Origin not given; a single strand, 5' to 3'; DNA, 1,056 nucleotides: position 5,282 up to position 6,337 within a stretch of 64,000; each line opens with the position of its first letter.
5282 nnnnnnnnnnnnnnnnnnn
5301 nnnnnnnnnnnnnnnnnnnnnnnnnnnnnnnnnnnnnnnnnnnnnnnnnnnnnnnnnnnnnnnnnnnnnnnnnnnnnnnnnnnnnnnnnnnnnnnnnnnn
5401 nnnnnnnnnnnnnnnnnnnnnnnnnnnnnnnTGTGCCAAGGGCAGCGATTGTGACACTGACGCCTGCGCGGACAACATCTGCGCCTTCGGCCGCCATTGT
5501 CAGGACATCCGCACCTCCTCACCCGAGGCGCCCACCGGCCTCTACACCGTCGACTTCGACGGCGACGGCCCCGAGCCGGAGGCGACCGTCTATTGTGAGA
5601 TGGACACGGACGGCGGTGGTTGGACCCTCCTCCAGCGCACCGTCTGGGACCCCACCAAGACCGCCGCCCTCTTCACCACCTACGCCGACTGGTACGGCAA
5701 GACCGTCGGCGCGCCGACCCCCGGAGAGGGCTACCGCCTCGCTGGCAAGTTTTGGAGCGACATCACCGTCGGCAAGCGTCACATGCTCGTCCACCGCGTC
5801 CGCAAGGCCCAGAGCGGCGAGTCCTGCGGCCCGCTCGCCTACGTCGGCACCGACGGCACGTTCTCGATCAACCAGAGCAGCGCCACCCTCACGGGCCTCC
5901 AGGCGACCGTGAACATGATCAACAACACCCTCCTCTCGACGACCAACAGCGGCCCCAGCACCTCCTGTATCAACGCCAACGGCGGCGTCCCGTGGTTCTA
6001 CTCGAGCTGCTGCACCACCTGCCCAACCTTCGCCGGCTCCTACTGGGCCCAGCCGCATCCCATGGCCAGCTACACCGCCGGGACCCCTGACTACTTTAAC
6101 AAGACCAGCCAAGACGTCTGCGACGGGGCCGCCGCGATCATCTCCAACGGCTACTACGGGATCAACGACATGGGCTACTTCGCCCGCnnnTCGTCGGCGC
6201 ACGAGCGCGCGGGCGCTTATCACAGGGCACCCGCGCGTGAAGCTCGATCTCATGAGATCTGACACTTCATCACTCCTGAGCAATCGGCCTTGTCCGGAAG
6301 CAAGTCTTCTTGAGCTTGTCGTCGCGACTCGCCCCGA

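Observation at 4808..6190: Secreted protein combining myxobacterial Cys-rich repeats with a fibrinogen-related domain (FReD)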

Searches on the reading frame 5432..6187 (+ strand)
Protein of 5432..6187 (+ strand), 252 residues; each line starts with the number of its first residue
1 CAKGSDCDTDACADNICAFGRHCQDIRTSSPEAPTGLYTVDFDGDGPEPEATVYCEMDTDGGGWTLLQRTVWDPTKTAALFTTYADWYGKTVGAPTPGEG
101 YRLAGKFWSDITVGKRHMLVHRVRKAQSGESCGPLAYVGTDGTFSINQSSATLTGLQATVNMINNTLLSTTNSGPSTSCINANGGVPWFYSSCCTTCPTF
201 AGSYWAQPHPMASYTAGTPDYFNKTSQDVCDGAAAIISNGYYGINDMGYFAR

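Call 7: find_homologous_proteins(query=window:5432-6187:+)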
Query window:5432-6187:+ (252 aa): 109 proteins with E <= 0.001 among 578 candidates.
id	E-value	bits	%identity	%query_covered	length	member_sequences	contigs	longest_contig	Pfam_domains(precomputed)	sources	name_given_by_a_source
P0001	1.2e-110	387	65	100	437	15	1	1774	PF13948.12,PF00147.24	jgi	jgi:cysteine-rich repeat protein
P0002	1.2e-103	364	64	100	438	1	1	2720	-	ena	-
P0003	4.2e-92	326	56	100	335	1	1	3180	PF13948.12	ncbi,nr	ncbi:MAG TPA: DUF4215 domain-containing protein, partial [Nannocystis exedens]|nr:DUF4215 domain-con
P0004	4.0e-77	277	50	100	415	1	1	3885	PF00147.24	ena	-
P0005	4.5e-71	257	50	98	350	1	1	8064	PF00147.24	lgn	-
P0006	5.7e-70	254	55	86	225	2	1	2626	PF00147.24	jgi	-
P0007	1.7e-69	252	48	91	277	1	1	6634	PF00147.24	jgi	jgi:hypothetical protein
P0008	2.1e-69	252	49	98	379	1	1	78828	PF11617.14,PF00147.24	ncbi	-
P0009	5.9e-69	250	56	78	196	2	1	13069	-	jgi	-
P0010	1.8e-65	239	46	99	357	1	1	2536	PF11617.14,PF00147.24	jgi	jgi:hypothetical protein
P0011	3.2e-65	238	49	99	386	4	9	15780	PF00147.24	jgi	jgi:hypothetical protein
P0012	9.2e-65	237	47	91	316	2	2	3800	PF00147.24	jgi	jgi:hypothetical protein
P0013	6.5e-64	234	48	92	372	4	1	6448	PF11617.14,PF00147.24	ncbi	-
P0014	1.5e-63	233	46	99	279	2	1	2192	PF00147.24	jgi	jgi:hypothetical protein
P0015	3.0e-63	232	45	99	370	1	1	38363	PF11617.14,PF00147.24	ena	-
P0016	1.1e-62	230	46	98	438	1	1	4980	PF11617.14,PF00147.24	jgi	-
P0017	1.1e-62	230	45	96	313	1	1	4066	PF00147.24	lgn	-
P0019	4.8e-62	228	45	99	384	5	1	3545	PF11617.14,PF00147.24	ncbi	-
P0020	1.5e-61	226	43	99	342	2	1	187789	PF11617.14,PF00147.24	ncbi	-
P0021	2.4e-61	226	45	96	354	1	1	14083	PF11617.14,PF00147.24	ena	-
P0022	2.4e-61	226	43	99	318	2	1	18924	PF11617.14,PF00147.24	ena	-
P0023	2.8e-61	225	44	99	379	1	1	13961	PF11617.14,PF00147.24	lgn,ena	-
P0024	9.8e-61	224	43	100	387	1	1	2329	PF00147.24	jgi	jgi:hypothetical protein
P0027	3.4e-60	222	45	96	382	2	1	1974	PF11617.14,PF00147.24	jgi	-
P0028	6.8e-60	221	44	96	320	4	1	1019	PF00147.24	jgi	jgi:hypothetical protein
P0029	7.4e-60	221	44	100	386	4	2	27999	PF11617.14,PF00147.24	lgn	-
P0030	8.6e-60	220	43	100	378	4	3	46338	PF00147.24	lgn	-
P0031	1.2e-59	220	43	100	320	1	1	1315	PF00147.24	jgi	jgi:hypothetical protein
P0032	1.8e-59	219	46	92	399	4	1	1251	PF11617.14,PF00147.24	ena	-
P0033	2.7e-59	219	43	98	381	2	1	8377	PF11617.14,PF00147.24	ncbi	-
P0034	3.2e-59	219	43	99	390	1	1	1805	PF11617.14,PF00147.24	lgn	-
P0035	3.5e-59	218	45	96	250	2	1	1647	PF01410.24,PF00147.24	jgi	jgi:hypothetical protein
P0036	3.9e-59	218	42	96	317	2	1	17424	PF00147.24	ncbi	-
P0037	4.7e-59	218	43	92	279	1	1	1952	PF00147.24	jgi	jgi:hypothetical protein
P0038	1.5e-58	216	44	96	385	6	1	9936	PF00147.24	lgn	-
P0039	2.9e-58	215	44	91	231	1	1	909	PF00147.24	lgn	-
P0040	4.1e-58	215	43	96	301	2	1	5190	PF00147.24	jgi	-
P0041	7.4e-58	214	44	91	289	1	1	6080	PF00147.24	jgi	jgi:hypothetical protein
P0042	7.5e-58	214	42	97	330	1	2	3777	PF00147.24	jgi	jgi:hypothetical protein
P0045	2.2e-57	213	46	91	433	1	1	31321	PF11617.14,PF00147.24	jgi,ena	-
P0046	4.0e-57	212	45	99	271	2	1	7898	PF11617.14,PF00147.24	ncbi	-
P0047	8.0e-57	211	42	96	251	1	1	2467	PF00147.24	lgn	-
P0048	1.0e-56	210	41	100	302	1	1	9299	PF00147.24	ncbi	-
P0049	1.4e-56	210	43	100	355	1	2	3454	PF00147.24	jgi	jgi:hypothetical protein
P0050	1.4e-56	210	45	86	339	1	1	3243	PF00147.24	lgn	-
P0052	2.6e-56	209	42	99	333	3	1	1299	PF11617.14,PF00147.24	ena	-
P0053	7.0e-56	208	42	96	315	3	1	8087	PF00147.24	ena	-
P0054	7.3e-56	208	42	96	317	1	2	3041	PF00147.24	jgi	jgi:hypothetical protein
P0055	9.2e-56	207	42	96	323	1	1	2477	PF00147.24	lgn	-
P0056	1.2e-55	207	42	96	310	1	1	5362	PF00147.24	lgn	-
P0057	3.1e-55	205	45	86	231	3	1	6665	PF00147.24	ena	-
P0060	1.5e-54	203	46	99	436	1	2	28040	PF11617.14,PF00147.24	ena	-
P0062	2.1e-54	203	43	99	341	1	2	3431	PF00147.24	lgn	-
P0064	7.2e-54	201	44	92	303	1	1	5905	PF00147.24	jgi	jgi:hypothetical protein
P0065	7.4e-54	201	42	96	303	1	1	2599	PF00147.24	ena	-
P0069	2.8e-53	199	42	96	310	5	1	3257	PF01410.24,PF00147.24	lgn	-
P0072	5.8e-53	198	42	98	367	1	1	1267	PF11617.14,PF00147.24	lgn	-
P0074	7.5e-53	198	42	94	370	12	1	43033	PF00147.24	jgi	jgi:hypothetical protein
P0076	1.1e-52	197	41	100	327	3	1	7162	PF00147.24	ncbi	-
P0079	5.7e-52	195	40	100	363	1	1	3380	PF00147.24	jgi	jgi:hypothetical protein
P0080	6.2e-52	195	42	96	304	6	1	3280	PF00147.24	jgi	jgi:hypothetical protein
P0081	2.0e-51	193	42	94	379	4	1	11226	PF00147.24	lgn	-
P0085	6.5e-50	188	38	100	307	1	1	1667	PF00147.24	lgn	-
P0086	9.5e-50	187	41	95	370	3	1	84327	PF00147.24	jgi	jgi:hypothetical protein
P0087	1.1e-49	187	41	94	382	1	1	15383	PF00147.24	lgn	-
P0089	6.5e-49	185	38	100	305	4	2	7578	PF00147.24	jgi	jgi:hypothetical protein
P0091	8.8e-49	184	41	94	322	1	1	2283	PF00147.24,PF06247.18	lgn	-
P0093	1.3e-48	184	38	100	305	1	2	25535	PF00147.24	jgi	jgi:hypothetical protein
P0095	2.7e-48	183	39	96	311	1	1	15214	PF00147.24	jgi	jgi:hypothetical protein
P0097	5.4e-48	182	39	96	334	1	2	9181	PF00147.24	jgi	jgi:hypothetical protein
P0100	5.7e-46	175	38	98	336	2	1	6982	PF00147.24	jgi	jgi:hypothetical protein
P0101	4.9e-45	172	37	95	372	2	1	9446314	PF00147.24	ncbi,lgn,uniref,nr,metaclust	ncbi:fibrinogen-like YCDxxxxGGGW domain-containing protein [Haliangium ochraceum]|uniref:EGF-like do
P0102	9.9e-45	171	37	100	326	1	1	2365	PF00147.24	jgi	jgi:hypothetical protein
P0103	5.1e-44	169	38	91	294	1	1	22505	PF00147.24,PF04021.18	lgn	-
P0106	1.3e-37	148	36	100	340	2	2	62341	PF00147.24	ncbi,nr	ncbi:MAG: hypothetical protein CSB49_04320 [Proteobacteria bacterium]|nr:MAG: hypothetical protein C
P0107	4.9e-37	146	38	86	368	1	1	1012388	PF00147.24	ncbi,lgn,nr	ncbi:MAG: hypothetical protein IPL40_05570 [Proteobacteria bacterium]|nr:hypothetical protein [Pseud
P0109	9.8e-30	122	34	92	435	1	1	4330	PF00147.24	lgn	-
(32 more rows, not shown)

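Call 8: search_solved_structures(query=window:5432-6187:+, max_evalue=10, show_alignments=3)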
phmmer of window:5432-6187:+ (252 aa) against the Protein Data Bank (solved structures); distinct sequences matched with E-value up to 10: 64 (the best 60 are shown).
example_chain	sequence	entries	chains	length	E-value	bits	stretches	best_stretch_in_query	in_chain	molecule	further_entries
1z3u_A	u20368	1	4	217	8.4e-08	35.1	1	21-194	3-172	Angiopoietin-2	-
4zfg_A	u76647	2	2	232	9.4e-08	35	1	21-207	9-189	Angiopoietin-2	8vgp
2gy7_A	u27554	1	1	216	1.2e-07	34.6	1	22-206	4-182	Angiopoietin-2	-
1z3s_A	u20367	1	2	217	1.2e-07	34.6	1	22-207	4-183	Angiopoietin-2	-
4jzc_A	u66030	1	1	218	1.7e-07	34.1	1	21-181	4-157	Angiopoietin-2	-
3bvh_B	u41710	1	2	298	1.1e-06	31.4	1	17-109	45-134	Fibrinogen beta chain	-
1lt9_B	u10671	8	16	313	1.6e-06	30.9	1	17-109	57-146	Fibrinogen beta chain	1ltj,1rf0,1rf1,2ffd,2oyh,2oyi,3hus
2z4e_B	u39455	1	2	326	1.8e-06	30.7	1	17-109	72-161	Fibrinogen beta chain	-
1fza_B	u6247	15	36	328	1.9e-06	30.7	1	17-109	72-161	FIBRINOGEN | FIBRIN | Fibrin beta chain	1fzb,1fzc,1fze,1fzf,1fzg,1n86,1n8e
3e1i_B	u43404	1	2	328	2.7e-06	30.1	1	17-109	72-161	Fibrinogen beta chain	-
1re3_B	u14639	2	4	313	3.3e-06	29.9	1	17-109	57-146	Fibrinogen beta chain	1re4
3h32_B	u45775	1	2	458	5.8e-06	29.1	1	17-109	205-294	Fibrinogen beta chain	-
3ghg_B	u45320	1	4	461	5.9e-06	29.1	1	17-109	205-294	Fibrinogen beta chain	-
4wmo_F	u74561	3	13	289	8.9e-06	28.5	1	21-68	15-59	XEEL protein | Xenopus Embryonic Epidermal Lectin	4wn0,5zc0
9ivt_A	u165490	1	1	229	1.1e-05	28.2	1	21-119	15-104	Angiopoietin-1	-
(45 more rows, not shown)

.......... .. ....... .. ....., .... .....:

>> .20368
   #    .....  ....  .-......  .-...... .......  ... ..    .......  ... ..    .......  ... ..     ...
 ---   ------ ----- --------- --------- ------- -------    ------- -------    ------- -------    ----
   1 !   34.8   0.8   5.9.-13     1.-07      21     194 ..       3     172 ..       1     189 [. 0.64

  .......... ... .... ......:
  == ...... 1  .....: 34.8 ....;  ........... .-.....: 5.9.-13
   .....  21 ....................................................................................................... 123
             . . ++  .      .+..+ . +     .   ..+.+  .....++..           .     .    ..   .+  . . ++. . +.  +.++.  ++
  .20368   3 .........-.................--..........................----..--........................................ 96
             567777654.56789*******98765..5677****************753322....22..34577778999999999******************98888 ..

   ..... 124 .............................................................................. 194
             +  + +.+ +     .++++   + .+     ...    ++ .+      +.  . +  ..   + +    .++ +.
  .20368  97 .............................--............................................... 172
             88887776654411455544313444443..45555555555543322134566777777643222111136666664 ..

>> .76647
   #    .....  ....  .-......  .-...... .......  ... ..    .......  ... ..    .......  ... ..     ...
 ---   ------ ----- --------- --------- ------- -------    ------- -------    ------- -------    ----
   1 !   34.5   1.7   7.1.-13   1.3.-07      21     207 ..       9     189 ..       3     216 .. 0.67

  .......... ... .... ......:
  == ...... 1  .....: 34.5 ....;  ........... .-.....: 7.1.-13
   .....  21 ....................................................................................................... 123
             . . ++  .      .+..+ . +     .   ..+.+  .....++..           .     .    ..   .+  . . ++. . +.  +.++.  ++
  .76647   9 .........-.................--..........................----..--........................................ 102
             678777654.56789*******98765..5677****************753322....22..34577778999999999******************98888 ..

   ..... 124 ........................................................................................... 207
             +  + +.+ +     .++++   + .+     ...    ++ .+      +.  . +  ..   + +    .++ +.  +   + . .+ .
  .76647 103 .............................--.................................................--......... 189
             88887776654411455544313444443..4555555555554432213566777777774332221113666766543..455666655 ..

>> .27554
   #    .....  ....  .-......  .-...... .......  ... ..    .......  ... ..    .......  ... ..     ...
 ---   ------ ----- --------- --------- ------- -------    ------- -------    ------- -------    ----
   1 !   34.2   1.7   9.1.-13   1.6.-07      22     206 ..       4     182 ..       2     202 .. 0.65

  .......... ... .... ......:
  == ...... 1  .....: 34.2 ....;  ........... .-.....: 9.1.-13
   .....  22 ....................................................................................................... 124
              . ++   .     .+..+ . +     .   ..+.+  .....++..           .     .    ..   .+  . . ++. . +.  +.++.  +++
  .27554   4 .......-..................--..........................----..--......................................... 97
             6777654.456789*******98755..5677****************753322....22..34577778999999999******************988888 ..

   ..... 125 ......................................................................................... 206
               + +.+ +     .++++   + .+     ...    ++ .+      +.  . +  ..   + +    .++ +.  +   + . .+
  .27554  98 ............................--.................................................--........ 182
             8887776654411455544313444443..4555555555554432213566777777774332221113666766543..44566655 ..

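Call 21: predict_structure(alignment_id=A1)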
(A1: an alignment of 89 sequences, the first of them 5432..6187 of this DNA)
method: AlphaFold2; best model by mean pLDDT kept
length: 252 residues; sequences in the alignment: 89
mean_pLDDT: 96.0   pTM: 0.92
mean pLDDT of the five models: 96.0, 95.8, 95.6, 95.5, 95.0
residues with pLDDT >= 90: 232; 70-90: 19; 50-70: 1; < 50: 0
segments of 3 or more residues with pLDDT < 50: none
pLDDT, mean of each block of 10 residues (from residue 1): 75 86 95 96 95 98 98 98 98 98 98 97 98 99 98 98 98 97 97 93 96 98 98 98 99 97
secondary structure, 60 per line:
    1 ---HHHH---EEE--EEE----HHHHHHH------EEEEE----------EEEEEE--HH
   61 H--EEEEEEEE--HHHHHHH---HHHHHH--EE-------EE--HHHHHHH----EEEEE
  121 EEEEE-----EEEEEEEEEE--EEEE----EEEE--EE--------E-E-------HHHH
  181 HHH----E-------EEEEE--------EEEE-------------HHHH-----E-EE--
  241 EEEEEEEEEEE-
elements in order: H4-7 E11-13 E16-18 H23-29 E36-40 E51-56 E64-71 H74-80 H84-89 H105-111 E116-125 E131-140 E143-146 E151-154 H177-183 E196-200 E209-212 H226-229 E241-251

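Call 24: fold_search(model_id=the predicted structure, library=pdb)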
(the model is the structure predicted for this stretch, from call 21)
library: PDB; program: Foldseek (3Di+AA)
matches with E <= 10: 412; with E <= 0.001: 157
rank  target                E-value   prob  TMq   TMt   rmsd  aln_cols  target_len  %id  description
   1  4zfg_A                1.0e-09  1.00  0.56  0.63   6.8       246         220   20  Dual-specificity Fab 5A12 in complex with Angiopoietin 2 (released 2015-07-01)
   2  1z3u_A                1.3e-09  1.00  0.54  0.61   7.1       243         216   21  Structure of the Angiopoietin-2 Recptor Binding Domain and Identification of Surfaces Involved in Tie2 Recognition (released 2005-07-12)
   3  8vgp_A                1.5e-09  1.00  0.54  0.61   7.3       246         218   20  CryoEM structure of Angiopoietin-2 in complex with engineered conformationally rigid Fab 5A12.6DS (released 2024-10-30)
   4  1z3s_A                2.0e-09  1.00  0.52  0.59   7.3       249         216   21  Angiopoietin-2 Receptor Binding Domain (released 2005-07-12)
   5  1m1j_B                2.3e-09  1.00  0.56  0.37   9.3       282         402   20  Crystal structure of native chicken fibrinogen with two different bound ligands (released 2002-06-26)
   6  1jc9                  3.5e-09  1.00  0.56  0.63   7.2       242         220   14  TACHYLECTIN 5A FROM TACHYPLEUS TRIDENTATUS (JAPANESE HORSESHOE CRAB) (released 2001-11-28)
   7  1m1j_E                3.7e-09  1.00  0.55  0.37   8.8       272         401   18  Crystal structure of native chicken fibrinogen with two different bound ligands (released 2002-06-26)
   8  9ivu                  4.4e-09  1.00  0.53  0.60   7.3       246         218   18  Crystal structure of Ang1-A451D receptor binding domain (released 2025-07-02)
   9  1fze_B                4.6e-09  1.00  0.54  0.45   9.8       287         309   17  CRYSTAL STRUCTURE OF FRAGMENT DOUBLE-D FROM HUMAN FIBRIN (released 1999-06-08)
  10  4jyo                  5.2e-09  1.00  0.53  0.60   7.6       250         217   20  Structural basis for angiopoietin-1 mediated signaling initiation (released 2013-05-08)
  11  2jhi                  5.5e-09  1.00  0.55  0.63   7.1       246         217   17  Structure of globular heads of M-ficolin complexed with N-acetyl-D- galactosamine (released 2007-10-09)
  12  4jzc                  5.5e-09  1.00  0.53  0.60   7.3       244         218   20  Angiopoietin-2 fibrinogen domain TAG mutant (released 2013-05-08)
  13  1n86_B                5.5e-09  1.00  0.56  0.47   8.8       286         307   16  Crystal structure of human D-dimer from cross-linked fibrin complexed with GPR and GHRPLDK peptide ligands. (released 2003-01-07)
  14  2wnp                  6.1e-09  1.00  0.56  0.63   7.2       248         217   17  M-ficolin mutant Y271F (released 2009-12-22)
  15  7zmk_D                6.5e-09  1.00  0.57  0.65   6.8       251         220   15  Structure of human MFAP4 in complex with the Fab fragment of the AS0326 monoclonal antibody (released 2023-03-01)
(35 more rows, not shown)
